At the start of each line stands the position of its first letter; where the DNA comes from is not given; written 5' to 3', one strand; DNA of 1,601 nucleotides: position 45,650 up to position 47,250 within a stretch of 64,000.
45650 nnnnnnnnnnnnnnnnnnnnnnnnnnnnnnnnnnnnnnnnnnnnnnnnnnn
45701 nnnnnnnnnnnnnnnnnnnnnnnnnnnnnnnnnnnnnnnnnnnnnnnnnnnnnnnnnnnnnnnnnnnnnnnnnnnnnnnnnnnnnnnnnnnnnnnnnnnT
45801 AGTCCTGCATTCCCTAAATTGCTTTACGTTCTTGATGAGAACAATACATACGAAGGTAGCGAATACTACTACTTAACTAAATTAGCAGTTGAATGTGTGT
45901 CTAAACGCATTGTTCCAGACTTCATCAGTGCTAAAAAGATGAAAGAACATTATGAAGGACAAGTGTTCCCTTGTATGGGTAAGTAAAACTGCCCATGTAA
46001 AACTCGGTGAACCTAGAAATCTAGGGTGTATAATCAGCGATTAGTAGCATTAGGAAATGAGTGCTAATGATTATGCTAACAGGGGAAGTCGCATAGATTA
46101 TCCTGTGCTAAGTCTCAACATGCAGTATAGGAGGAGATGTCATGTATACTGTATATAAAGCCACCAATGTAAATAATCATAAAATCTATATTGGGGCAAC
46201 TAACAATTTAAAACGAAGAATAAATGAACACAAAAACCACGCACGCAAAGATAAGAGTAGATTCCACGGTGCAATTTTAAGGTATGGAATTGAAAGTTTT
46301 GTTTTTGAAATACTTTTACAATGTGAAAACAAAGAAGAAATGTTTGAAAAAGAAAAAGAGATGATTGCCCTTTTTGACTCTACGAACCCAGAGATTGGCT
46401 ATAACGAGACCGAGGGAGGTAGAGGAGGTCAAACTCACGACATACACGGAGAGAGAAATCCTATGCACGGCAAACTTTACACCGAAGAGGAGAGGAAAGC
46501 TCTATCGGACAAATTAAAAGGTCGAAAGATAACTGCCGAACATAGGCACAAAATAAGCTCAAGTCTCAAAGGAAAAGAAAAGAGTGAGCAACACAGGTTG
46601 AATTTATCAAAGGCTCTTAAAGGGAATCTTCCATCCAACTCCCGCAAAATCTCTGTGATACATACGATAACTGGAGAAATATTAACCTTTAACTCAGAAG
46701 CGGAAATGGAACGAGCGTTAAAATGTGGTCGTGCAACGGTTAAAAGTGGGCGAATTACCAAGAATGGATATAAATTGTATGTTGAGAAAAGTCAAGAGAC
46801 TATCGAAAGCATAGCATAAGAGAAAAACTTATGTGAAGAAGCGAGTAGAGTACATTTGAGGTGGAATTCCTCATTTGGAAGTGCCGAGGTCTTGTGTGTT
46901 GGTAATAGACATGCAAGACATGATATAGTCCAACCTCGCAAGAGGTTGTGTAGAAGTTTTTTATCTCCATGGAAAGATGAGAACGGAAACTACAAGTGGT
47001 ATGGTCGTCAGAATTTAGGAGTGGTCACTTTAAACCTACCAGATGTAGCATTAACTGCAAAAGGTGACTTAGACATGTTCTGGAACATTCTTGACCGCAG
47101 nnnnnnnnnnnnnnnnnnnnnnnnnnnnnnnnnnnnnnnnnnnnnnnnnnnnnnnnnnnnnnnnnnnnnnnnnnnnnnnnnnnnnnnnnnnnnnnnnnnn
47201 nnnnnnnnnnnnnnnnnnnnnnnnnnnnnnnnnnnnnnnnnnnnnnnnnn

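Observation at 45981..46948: Group I intron with a GIY-YIG homing endonuclease splitting nrdD; the P1 helix and a GNRA hairpin at the 3' splice site are readable by eye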

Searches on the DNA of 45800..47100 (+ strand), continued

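Call 16: get_annotated_region(hit=H131, flank=2000)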
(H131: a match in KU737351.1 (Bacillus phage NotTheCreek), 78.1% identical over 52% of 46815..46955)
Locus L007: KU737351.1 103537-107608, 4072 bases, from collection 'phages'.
description: Bacillus phage NotTheCreek, complete genome.
organism: Bacillus phage NotTheCreek (NCBI taxid 1805952)
taxonomy: Viruses; Duplodnaviria; Heunggongvirae; Uroviricota; Caudoviricetes; Herelleviridae; Bastillevirinae; Wphvirus
host: Bacillus thuringiensis subsp. kurstaki; source: soil; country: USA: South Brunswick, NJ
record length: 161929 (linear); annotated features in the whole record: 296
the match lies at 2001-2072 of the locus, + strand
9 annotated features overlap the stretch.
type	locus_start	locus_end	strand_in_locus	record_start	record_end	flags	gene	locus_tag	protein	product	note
CDS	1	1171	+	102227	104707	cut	-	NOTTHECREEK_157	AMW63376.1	DNA polymerase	-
CDS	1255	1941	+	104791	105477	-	-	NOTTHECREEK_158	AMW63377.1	HNH homing endonuclease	-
CDS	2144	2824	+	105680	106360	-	-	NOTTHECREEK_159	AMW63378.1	DNA polymerase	-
CDS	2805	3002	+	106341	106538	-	-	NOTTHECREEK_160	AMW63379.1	hypothetical protein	-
CDS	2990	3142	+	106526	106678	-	-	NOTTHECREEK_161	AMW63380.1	hypothetical protein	-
CDS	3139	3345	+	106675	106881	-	-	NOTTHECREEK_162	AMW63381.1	hypothetical protein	-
CDS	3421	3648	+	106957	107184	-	-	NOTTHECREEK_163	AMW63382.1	hypothetical protein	-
CDS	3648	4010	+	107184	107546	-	-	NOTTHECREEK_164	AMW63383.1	hypothetical protein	-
CDS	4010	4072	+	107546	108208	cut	-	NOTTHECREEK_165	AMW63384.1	hypothetical protein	-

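Call 17: get_annotated_region(hit=H147, flank=2000)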
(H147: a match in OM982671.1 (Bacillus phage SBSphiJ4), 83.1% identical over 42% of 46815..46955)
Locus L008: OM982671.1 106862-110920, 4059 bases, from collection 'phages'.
description: Bacillus phage SBSphiJ4, partial genome.
organism: Bacillus phage SBSphiJ4 (NCBI taxid 2930341)
taxonomy: Viruses; Duplodnaviria; Heunggongvirae; Uroviricota; Caudoviricetes; Herelleviridae; Bastillevirinae; Nitunavirus
host: Bacillus subtilis BEST7003; source: soil; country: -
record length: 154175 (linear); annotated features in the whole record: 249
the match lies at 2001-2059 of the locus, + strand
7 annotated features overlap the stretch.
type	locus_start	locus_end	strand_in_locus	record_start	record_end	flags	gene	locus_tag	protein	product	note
CDS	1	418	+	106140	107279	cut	-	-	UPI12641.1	hypothetical protein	155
CDS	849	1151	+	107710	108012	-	-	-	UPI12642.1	hypothetical protein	156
CDS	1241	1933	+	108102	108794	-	-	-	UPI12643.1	hypothetical protein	157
CDS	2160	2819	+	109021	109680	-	-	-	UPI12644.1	hypothetical protein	158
CDS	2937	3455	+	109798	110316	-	-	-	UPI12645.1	hypothetical protein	159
CDS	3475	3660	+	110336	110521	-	-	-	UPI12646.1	hypothetical protein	160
CDS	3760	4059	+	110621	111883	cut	-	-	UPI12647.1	hypothetical protein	161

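Call 18: search_rna_families(sources=[L001, L003, L004, L005, L006, L007, L008], threshold=gathering, show_alignments=3)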
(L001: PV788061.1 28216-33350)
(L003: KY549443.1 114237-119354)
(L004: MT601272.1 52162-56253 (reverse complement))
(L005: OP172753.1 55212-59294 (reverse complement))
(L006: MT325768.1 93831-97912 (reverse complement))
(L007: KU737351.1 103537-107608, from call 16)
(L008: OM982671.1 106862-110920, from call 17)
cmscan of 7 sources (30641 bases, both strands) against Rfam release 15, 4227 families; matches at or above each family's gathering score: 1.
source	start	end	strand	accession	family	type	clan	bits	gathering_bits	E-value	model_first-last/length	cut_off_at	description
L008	389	746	+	RF00028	Intron_gpI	Intron;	-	61.8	50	1.5e-13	1-253/253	no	Group I catalytic intron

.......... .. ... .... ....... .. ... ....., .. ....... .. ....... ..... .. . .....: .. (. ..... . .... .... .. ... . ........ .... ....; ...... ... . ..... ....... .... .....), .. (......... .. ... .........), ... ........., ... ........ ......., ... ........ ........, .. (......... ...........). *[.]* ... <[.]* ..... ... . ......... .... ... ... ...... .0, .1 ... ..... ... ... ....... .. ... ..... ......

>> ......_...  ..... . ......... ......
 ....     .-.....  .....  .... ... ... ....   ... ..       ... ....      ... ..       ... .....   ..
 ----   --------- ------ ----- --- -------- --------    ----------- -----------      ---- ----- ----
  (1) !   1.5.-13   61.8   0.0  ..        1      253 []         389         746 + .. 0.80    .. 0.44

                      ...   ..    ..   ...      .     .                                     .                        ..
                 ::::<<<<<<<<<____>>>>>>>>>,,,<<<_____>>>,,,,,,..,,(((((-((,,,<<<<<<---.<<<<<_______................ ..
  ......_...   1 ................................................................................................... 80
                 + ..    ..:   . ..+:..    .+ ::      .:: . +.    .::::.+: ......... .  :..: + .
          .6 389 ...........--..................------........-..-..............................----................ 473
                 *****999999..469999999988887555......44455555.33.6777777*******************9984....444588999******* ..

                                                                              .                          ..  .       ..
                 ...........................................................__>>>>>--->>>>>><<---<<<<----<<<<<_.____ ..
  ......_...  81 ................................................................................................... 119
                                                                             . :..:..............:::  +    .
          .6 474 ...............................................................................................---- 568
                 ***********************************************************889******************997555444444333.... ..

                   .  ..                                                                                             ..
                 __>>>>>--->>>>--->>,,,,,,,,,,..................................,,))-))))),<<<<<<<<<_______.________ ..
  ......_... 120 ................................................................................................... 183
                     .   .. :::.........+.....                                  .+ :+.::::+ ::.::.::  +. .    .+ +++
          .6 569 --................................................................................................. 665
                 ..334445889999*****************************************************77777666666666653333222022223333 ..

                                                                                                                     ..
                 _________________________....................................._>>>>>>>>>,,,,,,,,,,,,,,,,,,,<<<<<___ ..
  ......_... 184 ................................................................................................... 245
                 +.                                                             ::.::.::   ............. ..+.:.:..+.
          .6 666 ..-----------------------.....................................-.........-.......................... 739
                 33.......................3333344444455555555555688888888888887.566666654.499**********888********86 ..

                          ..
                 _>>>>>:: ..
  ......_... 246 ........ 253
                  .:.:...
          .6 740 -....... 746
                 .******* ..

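Call 44: get_annotated_region(hit=H100, flank=1800)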
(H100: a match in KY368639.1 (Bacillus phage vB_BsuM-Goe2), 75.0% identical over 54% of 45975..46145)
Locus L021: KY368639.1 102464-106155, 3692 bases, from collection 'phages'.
description: Bacillus phage vB_BsuM-Goe2, complete genome.
organism: Bacillus phage vB_BsuM-Goe2 (NCBI taxid 1933062)
taxonomy: Viruses; Duplodnaviria; Heunggongvirae; Uroviricota; Caudoviricetes; Herelleviridae; Spounavirinae; Okubovirus; Okubovirus camphawk
host: Bacillus subtilis Goe2; source: sewage; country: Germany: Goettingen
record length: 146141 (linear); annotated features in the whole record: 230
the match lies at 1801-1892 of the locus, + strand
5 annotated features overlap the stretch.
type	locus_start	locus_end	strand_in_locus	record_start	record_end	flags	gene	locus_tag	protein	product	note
CDS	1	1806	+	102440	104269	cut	-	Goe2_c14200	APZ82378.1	DNA polymerase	-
CDS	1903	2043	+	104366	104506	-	-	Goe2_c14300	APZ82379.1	hypothetical protein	-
CDS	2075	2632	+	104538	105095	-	-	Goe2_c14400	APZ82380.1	HNH homing nuclease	-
CDS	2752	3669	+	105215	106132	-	-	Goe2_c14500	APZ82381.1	DNA polymerase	-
CDS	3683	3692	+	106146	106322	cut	-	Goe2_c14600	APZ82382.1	hypothetical protein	-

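Call 45: get_annotated_region(hit=H111, flank=1800)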
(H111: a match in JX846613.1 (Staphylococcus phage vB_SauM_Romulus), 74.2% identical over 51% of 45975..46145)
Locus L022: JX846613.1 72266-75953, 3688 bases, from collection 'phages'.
description: Staphylococcus phage vB_SauM_Romulus, complete genome.
organism: Staphylococcus phage vB_SauM_Romulus (NCBI taxid 1235660)
taxonomy: Viruses; Duplodnaviria; Heunggongvirae; Uroviricota; Caudoviricetes; Herelleviridae; Twortvirinae; Silviavirus; Silviavirus remus
host: Staphylococcus aureus (phage propagation strain 47); source: -; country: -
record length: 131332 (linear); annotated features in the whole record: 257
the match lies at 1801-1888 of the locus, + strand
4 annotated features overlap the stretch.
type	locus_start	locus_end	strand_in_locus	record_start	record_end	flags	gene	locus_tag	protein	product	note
regulatory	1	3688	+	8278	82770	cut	-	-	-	promoter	discovered using MEME with manual verification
misc_feature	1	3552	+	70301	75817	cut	-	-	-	-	similar to DNA polymerase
misc_feature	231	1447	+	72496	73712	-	-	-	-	-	putative intein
CDS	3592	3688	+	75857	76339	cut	-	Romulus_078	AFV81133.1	hypothetical protein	-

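Call 46: get_annotated_region(hit=H97, flank=1800)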
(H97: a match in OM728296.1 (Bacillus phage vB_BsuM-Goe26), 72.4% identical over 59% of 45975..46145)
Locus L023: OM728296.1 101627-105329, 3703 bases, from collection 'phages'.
description: Bacillus phage vB_BsuM-Goe26, complete genome.
organism: Bacillus phage vB_BsuM-Goe26 (NCBI taxid 3026977)
taxonomy: Viruses; Duplodnaviria; Heunggongvirae; Uroviricota; Caudoviricetes; Herelleviridae; Spounavirinae
host: Bacillus subtilis; source: sewage; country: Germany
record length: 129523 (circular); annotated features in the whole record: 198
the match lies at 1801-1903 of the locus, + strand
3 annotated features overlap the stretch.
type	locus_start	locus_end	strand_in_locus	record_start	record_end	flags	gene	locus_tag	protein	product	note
CDS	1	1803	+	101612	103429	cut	-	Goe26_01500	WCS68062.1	hypothetical protein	-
CDS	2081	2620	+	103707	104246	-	-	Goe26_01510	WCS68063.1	hypothetical protein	-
CDS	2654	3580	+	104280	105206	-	polA_1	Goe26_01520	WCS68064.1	DNA polymerase I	-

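Call 47: get_annotated_region(hit=H99, flank=1800)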
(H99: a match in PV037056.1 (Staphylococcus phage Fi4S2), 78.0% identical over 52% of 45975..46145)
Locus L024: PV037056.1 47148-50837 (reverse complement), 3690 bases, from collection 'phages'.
description: Staphylococcus phage Fi4S2, complete genome.
organism: Staphylococcus phage Fi4S2 (NCBI taxid 3401601)
taxonomy: Viruses; Duplodnaviria; Heunggongvirae; Uroviricota; Caudoviricetes
host: Staphylococcus capitis; source: waste water; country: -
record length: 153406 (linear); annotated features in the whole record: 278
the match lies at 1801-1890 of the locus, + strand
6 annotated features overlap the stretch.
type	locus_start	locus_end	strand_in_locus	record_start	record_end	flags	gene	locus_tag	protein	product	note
CDS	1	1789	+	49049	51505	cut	-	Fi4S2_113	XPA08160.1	DNA polymerase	-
CDS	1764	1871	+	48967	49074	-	-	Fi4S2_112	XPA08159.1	hypothetical protein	-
CDS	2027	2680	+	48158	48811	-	-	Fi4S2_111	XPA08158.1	HNH endonuclease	-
CDS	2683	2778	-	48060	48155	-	-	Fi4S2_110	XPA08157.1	hypothetical protein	-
CDS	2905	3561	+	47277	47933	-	-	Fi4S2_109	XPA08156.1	DNA polymerase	-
CDS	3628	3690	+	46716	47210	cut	-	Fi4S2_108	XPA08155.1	hypothetical protein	-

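Call 62: get_annotated_region(hit=H157, flank=2500)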
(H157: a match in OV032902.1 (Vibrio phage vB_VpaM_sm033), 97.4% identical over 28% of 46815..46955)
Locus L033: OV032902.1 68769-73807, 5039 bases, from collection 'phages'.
description: Vibrio phage vB_VpaM_sm033 genome assembly, chromosome: 1.
organism: Vibrio phage vB_VpaM_sm033 (NCBI taxid 2893233)
taxonomy: Viruses; Duplodnaviria; Heunggongvirae; Uroviricota; Caudoviricetes
host: -; source: -; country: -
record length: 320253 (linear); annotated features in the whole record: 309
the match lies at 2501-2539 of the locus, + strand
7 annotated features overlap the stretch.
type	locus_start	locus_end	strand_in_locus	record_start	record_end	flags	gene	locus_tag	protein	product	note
CDS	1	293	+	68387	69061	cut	tmk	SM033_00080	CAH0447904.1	Thymidylate kinase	-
CDS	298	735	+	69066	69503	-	-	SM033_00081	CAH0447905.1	hypothetical protein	-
CDS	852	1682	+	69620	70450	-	nrdA_1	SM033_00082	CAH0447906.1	Ribonucleoside-diphosphate reductase 1 subunit alpha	-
CDS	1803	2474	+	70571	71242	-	-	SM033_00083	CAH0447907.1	HNH endonuclease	-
CDS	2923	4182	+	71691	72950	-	nrdA_2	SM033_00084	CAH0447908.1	Ribonucleoside-diphosphate reductase 1 subunit alpha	-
CDS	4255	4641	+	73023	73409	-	-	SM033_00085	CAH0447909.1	hypothetical protein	-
CDS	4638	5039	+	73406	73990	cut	-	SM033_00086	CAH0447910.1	hypothetical protein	-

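Call 68: search_rna_families(source=L006, start=1930, end=2330, threshold=evalue, max_evalue=1, show_alignments=1)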
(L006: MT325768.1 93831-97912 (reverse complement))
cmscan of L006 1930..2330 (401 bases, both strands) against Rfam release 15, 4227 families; matches with E-value up to 1: 2.
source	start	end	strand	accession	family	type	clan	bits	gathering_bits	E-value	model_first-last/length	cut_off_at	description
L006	1998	2270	+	RF00028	Intron_gpI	Intron;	-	38.2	50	2.1e-08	1-253/253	no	Group I catalytic intron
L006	2172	2213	+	RF03474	mir-4766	Gene; miRNA;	-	19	72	0.41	1-56/56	no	mir-4766 microRNA precursor family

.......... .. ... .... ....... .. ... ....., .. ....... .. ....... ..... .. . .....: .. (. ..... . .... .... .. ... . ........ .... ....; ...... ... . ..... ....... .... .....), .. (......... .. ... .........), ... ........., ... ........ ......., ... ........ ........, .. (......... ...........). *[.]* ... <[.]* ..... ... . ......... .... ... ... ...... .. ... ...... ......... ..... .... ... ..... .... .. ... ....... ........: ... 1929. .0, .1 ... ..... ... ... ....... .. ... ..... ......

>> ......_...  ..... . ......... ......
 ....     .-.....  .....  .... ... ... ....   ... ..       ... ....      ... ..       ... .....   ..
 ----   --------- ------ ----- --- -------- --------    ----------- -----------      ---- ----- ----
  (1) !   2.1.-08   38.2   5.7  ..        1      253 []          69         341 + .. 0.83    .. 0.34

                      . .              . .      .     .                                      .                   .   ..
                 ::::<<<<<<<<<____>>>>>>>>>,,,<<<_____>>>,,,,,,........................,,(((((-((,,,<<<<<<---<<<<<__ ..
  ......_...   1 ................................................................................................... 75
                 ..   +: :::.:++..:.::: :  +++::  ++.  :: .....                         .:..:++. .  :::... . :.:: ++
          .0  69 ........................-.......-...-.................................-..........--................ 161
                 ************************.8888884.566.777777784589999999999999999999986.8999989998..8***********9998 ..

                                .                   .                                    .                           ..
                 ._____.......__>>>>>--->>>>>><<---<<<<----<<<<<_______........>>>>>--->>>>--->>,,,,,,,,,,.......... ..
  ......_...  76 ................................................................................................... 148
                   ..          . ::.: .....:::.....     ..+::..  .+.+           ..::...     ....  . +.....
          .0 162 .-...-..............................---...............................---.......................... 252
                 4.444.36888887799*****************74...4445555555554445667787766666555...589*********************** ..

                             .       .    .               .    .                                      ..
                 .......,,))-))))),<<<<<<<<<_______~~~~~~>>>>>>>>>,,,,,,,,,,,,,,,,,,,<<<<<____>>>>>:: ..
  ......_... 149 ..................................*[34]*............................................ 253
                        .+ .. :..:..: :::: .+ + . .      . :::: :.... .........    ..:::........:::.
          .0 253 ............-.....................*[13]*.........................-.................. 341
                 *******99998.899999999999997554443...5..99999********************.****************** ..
